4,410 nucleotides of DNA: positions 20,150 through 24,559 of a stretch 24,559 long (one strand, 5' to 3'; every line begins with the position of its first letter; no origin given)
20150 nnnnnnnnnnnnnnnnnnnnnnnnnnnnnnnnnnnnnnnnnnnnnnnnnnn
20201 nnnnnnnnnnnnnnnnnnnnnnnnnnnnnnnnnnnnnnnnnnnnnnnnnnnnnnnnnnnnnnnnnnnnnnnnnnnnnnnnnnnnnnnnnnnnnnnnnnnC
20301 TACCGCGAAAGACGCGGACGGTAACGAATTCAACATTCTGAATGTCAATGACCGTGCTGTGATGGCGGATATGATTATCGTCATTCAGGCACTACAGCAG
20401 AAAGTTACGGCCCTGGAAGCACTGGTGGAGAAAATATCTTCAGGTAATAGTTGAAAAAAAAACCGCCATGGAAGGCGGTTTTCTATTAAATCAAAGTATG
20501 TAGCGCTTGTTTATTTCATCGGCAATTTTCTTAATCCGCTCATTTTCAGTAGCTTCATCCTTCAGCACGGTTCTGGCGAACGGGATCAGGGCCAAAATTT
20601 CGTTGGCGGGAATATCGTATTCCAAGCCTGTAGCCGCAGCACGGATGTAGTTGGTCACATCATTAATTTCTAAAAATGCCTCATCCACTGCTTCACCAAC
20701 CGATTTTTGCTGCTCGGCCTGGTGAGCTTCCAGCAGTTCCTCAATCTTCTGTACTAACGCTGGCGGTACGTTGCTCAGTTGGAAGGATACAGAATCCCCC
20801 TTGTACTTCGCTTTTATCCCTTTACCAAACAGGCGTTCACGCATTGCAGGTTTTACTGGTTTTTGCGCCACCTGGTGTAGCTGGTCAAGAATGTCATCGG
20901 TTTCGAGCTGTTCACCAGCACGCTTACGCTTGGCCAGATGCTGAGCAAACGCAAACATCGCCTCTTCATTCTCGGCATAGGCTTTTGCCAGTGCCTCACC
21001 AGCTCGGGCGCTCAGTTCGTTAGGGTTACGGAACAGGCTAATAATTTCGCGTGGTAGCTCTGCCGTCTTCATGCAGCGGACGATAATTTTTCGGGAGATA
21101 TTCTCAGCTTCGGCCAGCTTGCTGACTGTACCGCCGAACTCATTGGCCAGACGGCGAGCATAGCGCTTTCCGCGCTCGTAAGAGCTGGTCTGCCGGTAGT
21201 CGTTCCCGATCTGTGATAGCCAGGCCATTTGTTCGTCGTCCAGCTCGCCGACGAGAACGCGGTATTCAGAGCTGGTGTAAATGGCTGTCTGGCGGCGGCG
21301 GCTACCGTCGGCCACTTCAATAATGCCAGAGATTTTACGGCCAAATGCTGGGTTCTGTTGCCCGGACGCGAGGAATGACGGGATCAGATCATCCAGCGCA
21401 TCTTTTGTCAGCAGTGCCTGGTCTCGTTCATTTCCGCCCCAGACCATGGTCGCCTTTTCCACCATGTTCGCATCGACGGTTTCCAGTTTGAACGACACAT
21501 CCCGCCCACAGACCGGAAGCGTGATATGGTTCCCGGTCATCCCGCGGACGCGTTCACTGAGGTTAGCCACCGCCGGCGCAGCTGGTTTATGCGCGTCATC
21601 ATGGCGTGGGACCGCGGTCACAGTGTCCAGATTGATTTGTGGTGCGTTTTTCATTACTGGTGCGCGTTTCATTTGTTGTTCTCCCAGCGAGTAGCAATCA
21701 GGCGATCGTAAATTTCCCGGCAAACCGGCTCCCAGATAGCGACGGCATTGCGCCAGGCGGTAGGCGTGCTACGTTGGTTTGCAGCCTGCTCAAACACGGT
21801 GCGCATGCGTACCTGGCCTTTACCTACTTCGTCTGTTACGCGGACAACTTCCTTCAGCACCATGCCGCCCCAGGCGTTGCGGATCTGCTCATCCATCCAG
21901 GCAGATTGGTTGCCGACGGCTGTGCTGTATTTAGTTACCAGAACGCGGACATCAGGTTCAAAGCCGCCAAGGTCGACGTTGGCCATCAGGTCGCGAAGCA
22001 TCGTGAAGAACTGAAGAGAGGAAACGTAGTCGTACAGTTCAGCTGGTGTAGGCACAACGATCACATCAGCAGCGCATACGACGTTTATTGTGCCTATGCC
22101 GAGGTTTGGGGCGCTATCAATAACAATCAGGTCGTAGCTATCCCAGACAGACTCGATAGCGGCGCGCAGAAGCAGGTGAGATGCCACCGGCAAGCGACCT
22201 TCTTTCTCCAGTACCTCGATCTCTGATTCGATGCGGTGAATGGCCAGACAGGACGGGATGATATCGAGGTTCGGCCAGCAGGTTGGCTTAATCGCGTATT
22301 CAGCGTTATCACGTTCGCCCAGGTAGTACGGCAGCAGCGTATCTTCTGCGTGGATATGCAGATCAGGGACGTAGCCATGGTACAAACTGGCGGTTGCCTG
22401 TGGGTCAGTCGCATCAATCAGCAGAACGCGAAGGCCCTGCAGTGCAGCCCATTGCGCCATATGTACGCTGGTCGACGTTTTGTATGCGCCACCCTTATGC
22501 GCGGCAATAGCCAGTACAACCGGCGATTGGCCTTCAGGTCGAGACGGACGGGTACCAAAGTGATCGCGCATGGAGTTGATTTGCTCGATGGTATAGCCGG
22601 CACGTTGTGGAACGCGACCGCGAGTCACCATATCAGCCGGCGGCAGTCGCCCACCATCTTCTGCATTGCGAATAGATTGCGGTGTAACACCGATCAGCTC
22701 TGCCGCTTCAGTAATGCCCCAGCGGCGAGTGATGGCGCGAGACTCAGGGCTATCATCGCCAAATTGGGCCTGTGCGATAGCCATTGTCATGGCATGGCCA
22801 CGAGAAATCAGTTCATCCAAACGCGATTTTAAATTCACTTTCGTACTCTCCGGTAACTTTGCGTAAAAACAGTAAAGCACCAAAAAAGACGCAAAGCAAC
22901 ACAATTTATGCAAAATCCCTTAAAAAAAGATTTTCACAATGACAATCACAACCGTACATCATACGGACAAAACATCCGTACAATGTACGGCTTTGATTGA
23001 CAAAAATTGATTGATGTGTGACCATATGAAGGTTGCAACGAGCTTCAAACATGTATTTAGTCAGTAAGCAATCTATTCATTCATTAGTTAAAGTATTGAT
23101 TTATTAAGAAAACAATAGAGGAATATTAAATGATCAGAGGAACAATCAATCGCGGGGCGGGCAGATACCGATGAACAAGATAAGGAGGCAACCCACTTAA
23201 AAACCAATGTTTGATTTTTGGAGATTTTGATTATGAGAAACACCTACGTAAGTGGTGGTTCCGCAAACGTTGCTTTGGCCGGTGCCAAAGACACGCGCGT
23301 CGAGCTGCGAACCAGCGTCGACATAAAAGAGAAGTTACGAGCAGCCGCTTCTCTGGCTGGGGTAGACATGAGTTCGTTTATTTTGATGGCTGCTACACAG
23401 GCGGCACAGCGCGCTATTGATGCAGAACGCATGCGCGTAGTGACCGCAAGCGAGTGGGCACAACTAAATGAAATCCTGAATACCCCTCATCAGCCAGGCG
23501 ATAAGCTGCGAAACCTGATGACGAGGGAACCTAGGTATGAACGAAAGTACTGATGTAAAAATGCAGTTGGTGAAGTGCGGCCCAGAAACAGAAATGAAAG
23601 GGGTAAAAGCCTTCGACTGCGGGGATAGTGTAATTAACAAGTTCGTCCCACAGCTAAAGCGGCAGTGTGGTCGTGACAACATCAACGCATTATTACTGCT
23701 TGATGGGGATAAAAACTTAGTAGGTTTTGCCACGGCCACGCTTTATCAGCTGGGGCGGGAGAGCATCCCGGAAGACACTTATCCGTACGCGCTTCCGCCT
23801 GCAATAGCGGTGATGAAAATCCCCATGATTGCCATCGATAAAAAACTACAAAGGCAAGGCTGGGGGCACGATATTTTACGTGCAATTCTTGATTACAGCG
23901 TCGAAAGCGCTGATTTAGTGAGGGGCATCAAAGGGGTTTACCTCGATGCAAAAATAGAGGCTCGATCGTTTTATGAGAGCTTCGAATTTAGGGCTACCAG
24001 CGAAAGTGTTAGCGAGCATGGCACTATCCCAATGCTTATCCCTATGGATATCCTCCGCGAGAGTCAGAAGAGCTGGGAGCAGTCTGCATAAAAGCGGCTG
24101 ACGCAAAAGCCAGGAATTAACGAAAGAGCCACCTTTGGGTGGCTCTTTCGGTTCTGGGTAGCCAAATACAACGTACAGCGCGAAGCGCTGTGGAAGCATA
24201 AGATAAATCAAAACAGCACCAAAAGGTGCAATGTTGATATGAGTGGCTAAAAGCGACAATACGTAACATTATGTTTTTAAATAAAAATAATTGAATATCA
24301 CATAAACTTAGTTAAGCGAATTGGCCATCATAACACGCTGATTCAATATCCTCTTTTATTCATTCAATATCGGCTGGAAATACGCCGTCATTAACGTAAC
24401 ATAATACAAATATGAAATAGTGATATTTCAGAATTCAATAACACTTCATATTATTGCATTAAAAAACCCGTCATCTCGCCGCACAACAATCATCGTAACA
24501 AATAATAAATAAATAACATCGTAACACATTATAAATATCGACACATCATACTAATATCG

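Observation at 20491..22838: F-type sopAB partition operon convergent with the tail-fibre gene, with no adjacent tandem centromere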

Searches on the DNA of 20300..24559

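Call 67: search_rna_families(source=window, start=20300, end=24559, threshold=evalue, max_evalue=0.1)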
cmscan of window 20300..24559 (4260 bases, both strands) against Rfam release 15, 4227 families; matches with E-value up to 0.1: 0.
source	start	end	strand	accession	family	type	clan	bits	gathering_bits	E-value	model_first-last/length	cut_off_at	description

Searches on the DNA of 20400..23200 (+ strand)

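Call 3: search_dna_similar(query=window:20400-23200:+, collection=phages, mode=near, max_rows=25)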
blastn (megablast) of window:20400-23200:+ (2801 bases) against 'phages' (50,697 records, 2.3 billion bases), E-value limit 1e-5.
No match.

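Call 7: search_dna_similar(query=window:20400-23200:+, collection=plasmids, mode=near, max_rows=20)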
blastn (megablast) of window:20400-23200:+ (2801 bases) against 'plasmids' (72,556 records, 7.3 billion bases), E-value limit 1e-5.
No match.

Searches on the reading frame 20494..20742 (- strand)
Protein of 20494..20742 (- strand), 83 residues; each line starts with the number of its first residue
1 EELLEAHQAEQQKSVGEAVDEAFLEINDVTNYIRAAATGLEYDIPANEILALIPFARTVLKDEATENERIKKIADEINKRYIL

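Call 55: find_homologous_proteins(query=window:20494-20742:-, max_evalue=0.001)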
Query seq(83 aa): 1 candidates shared short words with the query, none scored E <= 0.001.

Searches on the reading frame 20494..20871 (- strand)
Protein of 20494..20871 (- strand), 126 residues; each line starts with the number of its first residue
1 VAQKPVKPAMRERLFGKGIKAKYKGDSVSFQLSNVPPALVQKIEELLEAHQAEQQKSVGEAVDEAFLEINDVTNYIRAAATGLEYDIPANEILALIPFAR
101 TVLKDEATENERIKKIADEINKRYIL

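Call 83: predict_structure(alignment_id=A6)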
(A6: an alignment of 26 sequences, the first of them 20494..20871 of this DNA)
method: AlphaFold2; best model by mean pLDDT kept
length: 126 residues; sequences in the alignment: 26
mean_pLDDT: 85.7   pTM: 0.55
mean pLDDT of the five models: 85.7, 84.9, 84.5, 83.2, 82.1
residues with pLDDT >= 90: 54; 70-90: 62; 50-70: 7; < 50: 3
segments of 3 or more residues with pLDDT < 50: 1-3
pLDDT, mean of each block of 10 residues (from residue 1): 54 78 80 83 88 85 86 95 94 95 91 96 90
secondary structure, 60 per line:
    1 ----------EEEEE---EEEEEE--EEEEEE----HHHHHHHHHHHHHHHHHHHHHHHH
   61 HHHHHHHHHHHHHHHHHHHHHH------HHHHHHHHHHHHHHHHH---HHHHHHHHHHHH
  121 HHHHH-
elements in order: E11-15 E19-24 E27-32 H37-82 H89-105 H109-125
